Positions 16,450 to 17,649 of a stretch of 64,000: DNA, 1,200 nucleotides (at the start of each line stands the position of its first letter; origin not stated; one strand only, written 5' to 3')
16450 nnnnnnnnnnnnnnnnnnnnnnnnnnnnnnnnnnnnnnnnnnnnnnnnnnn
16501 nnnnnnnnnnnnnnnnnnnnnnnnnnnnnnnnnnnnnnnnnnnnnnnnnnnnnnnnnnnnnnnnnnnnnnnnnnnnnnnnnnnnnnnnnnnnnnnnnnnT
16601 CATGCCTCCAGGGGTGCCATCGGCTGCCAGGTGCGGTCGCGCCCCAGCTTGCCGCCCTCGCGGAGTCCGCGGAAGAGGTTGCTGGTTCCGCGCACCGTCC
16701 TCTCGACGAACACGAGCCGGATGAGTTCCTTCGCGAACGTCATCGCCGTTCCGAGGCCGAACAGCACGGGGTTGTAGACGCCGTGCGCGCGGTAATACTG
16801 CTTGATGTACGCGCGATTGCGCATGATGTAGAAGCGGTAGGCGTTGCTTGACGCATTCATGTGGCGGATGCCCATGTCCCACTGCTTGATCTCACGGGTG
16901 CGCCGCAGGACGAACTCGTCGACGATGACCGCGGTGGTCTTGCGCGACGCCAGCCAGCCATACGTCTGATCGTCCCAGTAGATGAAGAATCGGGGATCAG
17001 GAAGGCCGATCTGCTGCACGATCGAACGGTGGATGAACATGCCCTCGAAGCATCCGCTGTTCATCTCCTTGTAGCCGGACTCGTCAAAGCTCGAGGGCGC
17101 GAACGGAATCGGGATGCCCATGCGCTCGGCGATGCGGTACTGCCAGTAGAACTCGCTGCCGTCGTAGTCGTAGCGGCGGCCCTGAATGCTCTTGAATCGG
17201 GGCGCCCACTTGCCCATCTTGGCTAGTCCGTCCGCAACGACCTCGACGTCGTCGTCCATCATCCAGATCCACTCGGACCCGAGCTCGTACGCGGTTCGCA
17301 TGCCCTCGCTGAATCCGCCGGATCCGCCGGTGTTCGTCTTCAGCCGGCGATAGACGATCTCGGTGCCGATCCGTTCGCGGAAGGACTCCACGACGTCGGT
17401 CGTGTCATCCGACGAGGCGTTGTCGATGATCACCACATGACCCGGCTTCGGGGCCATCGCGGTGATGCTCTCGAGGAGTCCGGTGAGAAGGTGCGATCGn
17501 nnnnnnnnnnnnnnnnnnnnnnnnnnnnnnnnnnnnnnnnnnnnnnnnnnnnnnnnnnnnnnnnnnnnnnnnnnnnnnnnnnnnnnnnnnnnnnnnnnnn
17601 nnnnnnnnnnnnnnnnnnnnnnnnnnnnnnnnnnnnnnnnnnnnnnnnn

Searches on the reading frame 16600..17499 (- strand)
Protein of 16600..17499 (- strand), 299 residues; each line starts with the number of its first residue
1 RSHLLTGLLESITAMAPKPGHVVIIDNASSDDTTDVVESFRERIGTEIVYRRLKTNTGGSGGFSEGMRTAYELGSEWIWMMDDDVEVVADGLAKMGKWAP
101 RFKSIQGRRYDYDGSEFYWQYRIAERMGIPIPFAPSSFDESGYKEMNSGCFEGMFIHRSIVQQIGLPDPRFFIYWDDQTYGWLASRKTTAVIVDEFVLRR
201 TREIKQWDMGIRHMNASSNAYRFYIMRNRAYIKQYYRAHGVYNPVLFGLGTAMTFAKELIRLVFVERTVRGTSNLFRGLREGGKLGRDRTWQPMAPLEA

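Call 7: search_protein_families(library=ncbifam, proteins=[window:16600-17499:-], max_evalue=0.001)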
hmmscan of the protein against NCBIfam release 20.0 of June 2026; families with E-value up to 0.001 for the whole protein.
window:16600-17499:- (299 aa): 3 families
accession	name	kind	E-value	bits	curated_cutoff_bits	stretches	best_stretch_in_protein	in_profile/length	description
NF050113.1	gal_furan_GlfT1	equivalog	3.8e-18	65.8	330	1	1-233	10-243/290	galactofuranosyltransferase GlfT1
TIGR01556.1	rhamnosyltran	subfamily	1.7e-06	27.4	200.55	1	6-232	8-235/281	rhamnosyltransferase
NF038302.1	EPS_HpsE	equivalog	6.6e-05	22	300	1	21-88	35-100/307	hormogonium polysaccharide biosynthesis glycosyltransferase HpsE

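Call 8: search_protein_families(library=pfam, proteins=[window:16600-17499:-], max_evalue=0.01)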
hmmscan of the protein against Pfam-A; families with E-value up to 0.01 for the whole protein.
window:16600-17499:- (299 aa): 2 families
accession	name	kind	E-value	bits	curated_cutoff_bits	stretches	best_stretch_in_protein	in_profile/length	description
PF00535.33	Glycos_transf_2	-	2.1e-14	54.3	23.3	1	4-134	12-137/168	Glycosyl transferase family 2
PF13641.12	Glyco_tranf_2_3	-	2.9e-06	27.9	27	1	5-215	16-225/230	Glycosyltransferase like family 2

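Call 14: find_related_loci(query=window:16600-17499:-, collection=genome_contigs, flank=10000)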
Query window:16600-17499:- (299 aa) in genome_contigs; peptide patterns used: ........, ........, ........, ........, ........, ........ (x = any residue, [..] = any of these).
477 stretches matched a pattern; 445 encode a relative of the query (tblastn E <= 1e-3); the best 80 are kept; 80 distinct loci.
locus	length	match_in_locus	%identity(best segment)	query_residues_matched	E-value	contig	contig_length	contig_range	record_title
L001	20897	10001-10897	95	1-299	0e+0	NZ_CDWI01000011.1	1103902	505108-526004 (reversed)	Microbacterium sp. 3J1, whole genome shotgun sequence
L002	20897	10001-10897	94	1-299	0e+0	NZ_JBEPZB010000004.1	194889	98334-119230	MAG: Microbacterium sp. isolate 03V1_S199.metabat2_refined.001 NODE_78_length_194889_cov_7.984771, whole genome shotgun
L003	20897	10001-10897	94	1-299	0e+0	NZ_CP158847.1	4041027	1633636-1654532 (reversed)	Microbacterium hydrocarbonoxydans strain MIC1 chromosome, complete genome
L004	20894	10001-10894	92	1-298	0e+0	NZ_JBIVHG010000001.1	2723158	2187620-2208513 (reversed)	Microbacterium sp. NPDC089695 NPDC089695_182_G12.ctg-0001, whole genome shotgun sequence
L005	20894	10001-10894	93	1-298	0e+0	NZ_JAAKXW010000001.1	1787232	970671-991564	Microbacterium hydrocarbonoxydans strain C1-2 Scaffold1_1, whole genome shotgun sequence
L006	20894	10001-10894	94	1-298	0e+0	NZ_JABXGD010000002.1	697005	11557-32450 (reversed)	Microbacterium sp. C5A9 NODE_2_length_697005_cov_7.941912, whole genome shotgun sequence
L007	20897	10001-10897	93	1-299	0e+0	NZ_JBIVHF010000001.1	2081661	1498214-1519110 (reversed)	Microbacterium sp. NPDC089696 NPDC089696_163_G11.ctg-0001, whole genome shotgun sequence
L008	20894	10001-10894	93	1-298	0e+0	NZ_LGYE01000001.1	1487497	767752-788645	Microbacterium sp. GCS4 scf_44864_1.contig_1, whole genome shotgun sequence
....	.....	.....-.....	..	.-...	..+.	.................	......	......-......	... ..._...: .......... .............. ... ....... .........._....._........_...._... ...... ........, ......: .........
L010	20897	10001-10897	93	1-299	0e+0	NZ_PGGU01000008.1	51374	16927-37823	Microbacterium aurantiacum strain Sa12 NODE_8_length_51256_cov_29.150694, whole genome shotgun sequence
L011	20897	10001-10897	94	1-299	0e+0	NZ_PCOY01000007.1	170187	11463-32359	Microbacterium sp. MYb62 MYb62_7, whole genome shotgun sequence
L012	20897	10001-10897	92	1-299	0e+0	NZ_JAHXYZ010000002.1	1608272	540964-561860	Microbacterium sp. EST19A NODE_2_length_1608272_cov_26.6239, whole genome shotgun sequence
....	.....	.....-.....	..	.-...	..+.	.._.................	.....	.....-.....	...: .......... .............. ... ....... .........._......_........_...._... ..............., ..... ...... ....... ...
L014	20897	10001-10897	93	1-299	0e+0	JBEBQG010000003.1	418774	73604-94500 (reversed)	MAG: Microbacterium hydrocarbonoxydans isolate T1.bin.22 NODE_27_length_418774_cov_35.153545, whole genome shotgun seque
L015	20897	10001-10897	93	1-299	0e+0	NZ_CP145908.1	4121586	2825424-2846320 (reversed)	Microbacterium sp. PMB16 chromosome, complete genome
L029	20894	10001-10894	93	1-298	0e+0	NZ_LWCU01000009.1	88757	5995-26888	Microbacterium sp. H83 contig_17, whole genome shotgun sequence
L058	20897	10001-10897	90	1-299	0e+0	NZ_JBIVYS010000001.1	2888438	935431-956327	Microbacterium sp. NPDC090225 NPDC090225_182_F3.ctg-0001, whole genome shotgun sequence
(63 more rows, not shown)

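Call 55: search_protein_families(library=pfam, proteins=[L058:11613-12626:+, L058:12610-15720:+, L058:15717-17339:+, L012:11504-12613:-, L012:12661-13596:-, L029:11509-12699:-], max_evalue=0.0001)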
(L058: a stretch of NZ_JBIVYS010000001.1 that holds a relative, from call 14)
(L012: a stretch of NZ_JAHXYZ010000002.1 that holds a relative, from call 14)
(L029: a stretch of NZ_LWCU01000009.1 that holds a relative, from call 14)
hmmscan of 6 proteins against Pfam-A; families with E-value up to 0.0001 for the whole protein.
L058:11613-12626:+ (337 aa): 1 family
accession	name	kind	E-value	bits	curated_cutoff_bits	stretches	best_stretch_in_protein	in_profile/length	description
PF05045.17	RgpF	-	9.9e-25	87.6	25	1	56-190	23-170/503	Rhamnan synthesis protein F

L058:12610-15720:+ (1036 aa): 4 families
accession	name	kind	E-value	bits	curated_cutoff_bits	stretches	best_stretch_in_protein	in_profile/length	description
PF00535.33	Glycos_transf_2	-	5e-34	118.1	23.3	1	206-334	1-130/168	Glycosyl transferase family 2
PF13524.12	Glyco_trans_1_2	-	6.2e-12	46.1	25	1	888-1024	8-144/144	Glycosyl transferase-like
PF10111.15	Glyco_tranf_2_2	-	1.8e-11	44.5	27.3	1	207-309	2-108/276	Glycosyltransferase like family 2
PF13641.12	Glyco_tranf_2_3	-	2.9e-10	41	27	1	205-310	3-114/230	Glycosyltransferase like family 2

L058:15717-17339:+ (540 aa): 2 families
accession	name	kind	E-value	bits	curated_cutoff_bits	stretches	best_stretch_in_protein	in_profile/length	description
PF13231.12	PMT_2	-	1.5e-11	45.2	26.1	1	118-239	29-150/160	Dolichyl-phosphate-mannose-protein mannosyltransferase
PF02366.24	PMT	-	5.3e-11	43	22.7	1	110-221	82-200/245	Dolichyl-phosphate-mannose-protein mannosyltransferase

L012:11504-12613:- (369 aa): 0 families

L012:12661-13596:- (311 aa): 0 families

L029:11509-12699:- (396 aa): 1 family
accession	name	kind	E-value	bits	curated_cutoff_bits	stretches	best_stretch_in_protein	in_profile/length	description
PF04230.19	PS_pyruv_trans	-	1.1e-11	45.6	25.3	1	39-217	1-155/280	Polysaccharide pyruvyl transferase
